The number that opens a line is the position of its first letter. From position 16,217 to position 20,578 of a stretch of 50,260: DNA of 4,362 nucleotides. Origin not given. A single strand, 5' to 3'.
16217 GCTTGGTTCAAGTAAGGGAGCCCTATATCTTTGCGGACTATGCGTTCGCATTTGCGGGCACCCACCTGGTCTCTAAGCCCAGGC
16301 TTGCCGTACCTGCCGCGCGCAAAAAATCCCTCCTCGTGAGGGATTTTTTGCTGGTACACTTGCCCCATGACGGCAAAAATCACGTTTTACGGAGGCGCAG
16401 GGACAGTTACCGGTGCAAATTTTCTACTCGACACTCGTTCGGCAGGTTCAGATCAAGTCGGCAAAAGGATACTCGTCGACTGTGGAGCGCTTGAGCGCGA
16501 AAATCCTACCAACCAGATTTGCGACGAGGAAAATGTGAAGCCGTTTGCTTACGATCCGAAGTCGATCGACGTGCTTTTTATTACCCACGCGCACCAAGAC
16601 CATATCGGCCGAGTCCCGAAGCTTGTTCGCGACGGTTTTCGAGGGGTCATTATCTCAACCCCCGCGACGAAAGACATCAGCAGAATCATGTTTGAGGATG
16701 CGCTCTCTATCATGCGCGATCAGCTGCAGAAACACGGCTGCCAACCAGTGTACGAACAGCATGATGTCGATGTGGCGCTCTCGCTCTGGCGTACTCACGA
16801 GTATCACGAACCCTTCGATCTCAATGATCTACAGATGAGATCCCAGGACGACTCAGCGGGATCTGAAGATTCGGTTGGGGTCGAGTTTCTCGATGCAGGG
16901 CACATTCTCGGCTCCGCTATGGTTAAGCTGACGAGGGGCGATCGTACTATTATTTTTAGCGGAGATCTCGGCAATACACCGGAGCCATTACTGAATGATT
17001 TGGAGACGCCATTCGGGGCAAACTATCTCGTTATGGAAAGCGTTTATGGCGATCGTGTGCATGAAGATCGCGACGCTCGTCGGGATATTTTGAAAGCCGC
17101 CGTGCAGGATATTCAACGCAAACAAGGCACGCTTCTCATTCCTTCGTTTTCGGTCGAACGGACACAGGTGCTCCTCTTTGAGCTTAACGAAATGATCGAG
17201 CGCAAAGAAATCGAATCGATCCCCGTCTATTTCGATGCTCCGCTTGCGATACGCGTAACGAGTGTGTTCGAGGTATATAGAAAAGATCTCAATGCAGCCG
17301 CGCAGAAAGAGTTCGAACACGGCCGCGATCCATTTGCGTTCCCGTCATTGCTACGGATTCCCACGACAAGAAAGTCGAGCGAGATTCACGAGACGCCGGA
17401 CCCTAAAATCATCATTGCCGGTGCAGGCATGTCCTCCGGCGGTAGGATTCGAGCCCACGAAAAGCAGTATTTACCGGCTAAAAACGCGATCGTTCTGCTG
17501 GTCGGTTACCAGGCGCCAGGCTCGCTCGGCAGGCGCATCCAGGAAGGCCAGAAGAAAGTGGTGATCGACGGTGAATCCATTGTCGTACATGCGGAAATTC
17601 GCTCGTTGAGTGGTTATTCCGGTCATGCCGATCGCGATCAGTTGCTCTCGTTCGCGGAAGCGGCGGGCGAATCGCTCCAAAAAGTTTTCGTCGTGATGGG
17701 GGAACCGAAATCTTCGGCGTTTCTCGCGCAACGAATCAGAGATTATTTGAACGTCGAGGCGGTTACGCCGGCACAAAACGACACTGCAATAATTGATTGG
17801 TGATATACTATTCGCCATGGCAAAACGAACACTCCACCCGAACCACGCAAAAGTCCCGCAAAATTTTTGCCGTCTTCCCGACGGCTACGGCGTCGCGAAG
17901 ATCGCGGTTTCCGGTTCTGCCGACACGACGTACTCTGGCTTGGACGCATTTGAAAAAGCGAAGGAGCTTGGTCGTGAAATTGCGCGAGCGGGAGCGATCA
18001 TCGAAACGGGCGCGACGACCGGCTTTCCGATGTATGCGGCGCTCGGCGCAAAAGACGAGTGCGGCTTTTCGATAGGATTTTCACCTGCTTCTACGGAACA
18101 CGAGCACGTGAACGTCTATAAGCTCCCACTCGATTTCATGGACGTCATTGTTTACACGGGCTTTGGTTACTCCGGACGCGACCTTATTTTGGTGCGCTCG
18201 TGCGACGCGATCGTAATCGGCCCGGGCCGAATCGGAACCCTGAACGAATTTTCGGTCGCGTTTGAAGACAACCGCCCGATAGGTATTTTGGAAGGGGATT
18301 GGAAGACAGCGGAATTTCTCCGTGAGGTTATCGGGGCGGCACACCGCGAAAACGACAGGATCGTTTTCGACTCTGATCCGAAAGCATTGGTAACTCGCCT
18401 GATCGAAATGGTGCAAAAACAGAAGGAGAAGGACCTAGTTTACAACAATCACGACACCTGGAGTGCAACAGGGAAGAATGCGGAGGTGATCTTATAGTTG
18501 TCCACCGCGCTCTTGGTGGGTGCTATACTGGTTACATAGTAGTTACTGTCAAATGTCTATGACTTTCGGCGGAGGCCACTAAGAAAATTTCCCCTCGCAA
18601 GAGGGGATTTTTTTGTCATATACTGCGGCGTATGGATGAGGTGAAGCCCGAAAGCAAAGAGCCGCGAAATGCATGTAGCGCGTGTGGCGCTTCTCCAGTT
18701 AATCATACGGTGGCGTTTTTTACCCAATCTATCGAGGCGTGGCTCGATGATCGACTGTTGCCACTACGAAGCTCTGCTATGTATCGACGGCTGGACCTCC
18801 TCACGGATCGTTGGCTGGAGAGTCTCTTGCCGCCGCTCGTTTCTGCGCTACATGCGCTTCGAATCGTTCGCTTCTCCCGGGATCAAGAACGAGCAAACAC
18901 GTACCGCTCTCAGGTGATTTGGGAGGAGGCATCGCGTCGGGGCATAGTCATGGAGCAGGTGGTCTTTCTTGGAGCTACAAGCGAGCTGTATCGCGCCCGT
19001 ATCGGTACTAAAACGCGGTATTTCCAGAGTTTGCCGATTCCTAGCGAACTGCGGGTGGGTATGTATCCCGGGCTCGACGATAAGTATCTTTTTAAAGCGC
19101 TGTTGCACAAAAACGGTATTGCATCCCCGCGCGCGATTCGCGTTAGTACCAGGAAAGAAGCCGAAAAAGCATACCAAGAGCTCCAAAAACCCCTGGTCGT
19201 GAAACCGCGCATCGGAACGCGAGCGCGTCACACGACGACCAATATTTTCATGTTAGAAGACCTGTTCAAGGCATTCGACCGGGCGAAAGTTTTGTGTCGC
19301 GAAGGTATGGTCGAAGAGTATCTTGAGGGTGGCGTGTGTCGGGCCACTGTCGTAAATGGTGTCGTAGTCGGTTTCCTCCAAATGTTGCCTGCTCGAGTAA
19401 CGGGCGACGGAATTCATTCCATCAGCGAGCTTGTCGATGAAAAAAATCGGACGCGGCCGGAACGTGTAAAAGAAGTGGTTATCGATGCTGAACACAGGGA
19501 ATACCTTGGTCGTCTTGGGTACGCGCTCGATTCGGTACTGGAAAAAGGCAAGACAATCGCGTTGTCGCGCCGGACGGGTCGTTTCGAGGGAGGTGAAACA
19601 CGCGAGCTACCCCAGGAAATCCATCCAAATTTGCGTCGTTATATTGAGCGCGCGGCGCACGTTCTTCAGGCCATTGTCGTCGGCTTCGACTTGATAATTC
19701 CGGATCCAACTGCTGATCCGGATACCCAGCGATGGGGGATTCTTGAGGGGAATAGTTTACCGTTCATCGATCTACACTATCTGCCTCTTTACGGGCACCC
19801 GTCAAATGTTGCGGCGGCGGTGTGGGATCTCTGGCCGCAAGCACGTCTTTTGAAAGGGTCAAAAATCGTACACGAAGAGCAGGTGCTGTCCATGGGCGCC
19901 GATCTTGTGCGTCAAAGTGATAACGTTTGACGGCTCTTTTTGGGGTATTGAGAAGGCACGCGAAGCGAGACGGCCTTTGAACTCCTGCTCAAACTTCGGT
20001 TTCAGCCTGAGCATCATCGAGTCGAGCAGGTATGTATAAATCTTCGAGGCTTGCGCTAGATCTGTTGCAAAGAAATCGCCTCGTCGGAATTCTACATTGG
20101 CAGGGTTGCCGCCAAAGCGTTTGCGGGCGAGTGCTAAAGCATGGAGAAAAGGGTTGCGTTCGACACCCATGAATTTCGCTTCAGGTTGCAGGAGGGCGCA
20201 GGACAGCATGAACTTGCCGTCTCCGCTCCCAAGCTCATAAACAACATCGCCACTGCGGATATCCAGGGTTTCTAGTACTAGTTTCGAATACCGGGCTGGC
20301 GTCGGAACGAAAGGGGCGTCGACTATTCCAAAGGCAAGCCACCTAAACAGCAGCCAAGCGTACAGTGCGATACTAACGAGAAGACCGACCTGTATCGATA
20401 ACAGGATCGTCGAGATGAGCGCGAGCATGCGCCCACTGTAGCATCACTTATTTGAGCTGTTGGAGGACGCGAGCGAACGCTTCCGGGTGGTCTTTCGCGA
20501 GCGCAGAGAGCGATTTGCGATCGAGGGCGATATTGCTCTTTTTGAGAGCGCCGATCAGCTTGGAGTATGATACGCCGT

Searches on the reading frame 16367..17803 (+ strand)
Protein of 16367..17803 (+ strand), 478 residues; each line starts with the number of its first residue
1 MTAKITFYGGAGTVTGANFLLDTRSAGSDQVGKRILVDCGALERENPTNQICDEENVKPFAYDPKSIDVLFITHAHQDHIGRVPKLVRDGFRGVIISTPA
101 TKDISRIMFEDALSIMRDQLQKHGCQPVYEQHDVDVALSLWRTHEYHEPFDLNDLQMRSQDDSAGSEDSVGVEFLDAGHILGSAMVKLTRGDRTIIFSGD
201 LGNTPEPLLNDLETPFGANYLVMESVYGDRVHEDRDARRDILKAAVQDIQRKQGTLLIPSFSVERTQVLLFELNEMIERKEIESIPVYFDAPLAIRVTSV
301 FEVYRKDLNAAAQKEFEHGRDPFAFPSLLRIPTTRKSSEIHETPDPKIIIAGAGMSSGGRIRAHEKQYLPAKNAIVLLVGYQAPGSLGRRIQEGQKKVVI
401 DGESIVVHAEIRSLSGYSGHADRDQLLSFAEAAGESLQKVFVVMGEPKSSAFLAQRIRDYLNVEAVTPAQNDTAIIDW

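Call 12: search_protein_families(library=pfam, proteins=[window:16367-17803:+], max_evalue=0.001)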
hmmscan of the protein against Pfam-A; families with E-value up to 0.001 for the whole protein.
window:16367-17803:+ (478 aa): 5 families
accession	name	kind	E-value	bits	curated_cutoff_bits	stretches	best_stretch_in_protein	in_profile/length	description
PF10996.14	Beta-Casp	-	1.3e-30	106.8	27.7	1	266-391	1-120/120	Beta-Casp domain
PF07521.17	RMMBL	-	4.8e-11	42.9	21.6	1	405-468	2-63/63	Zn-dependent metallo-hydrolase RNA specificity domain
PF00753.33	Lactamase_B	-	1.1e-10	42.3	22.7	1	32-217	15-171/196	Metallo-beta-lactamase superfamily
PF12706.13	Lactamase_B_2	-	1.9e-06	28.1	27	1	34-212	2-154/200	Beta-lactamase superfamily domain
PF16661.11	Lactamase_B_6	-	4.6e-06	26.6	27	1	34-213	8-174/193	Metallo-beta-lactamase superfamily domain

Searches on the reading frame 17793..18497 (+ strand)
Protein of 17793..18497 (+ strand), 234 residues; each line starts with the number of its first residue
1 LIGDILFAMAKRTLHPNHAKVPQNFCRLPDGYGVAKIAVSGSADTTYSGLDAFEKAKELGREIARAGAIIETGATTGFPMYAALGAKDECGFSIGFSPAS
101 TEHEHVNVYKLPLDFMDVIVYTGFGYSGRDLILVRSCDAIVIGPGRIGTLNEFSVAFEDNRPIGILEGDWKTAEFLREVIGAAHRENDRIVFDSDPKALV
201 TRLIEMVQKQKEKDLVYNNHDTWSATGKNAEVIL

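Call 69: search_protein_families(library=pfam, proteins=[window:17793-18497:+], max_evalue=0.001)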
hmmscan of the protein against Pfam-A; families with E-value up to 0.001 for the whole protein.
window:17793-18497:+ (234 aa): 1 family
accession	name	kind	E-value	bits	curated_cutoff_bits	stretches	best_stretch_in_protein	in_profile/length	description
PF18306.6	LDcluster4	-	2.8e-31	108.6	26.3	1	36-199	3-150/151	SLOG cluster4 family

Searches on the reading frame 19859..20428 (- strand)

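Call 12: search_protein_families(library=pfam, proteins=[window:19859-20428:-], max_evalue=0.001)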
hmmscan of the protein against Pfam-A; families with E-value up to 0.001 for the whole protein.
window:19859-20428:- (189 aa): 3 families
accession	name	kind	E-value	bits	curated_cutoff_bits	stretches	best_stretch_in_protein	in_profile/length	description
PF13847.12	Methyltransf_31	-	1.9e-07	31.3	27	1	58-126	2-70/145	Methyltransferase domain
PF13649.12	Methyltransf_25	-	0.0003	21.9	27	1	63-128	1-64/97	Methyltransferase domain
PF02390.23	Methyltransf_4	-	0.00094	19.1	24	0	62-100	4-42/173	Putative methyltransferase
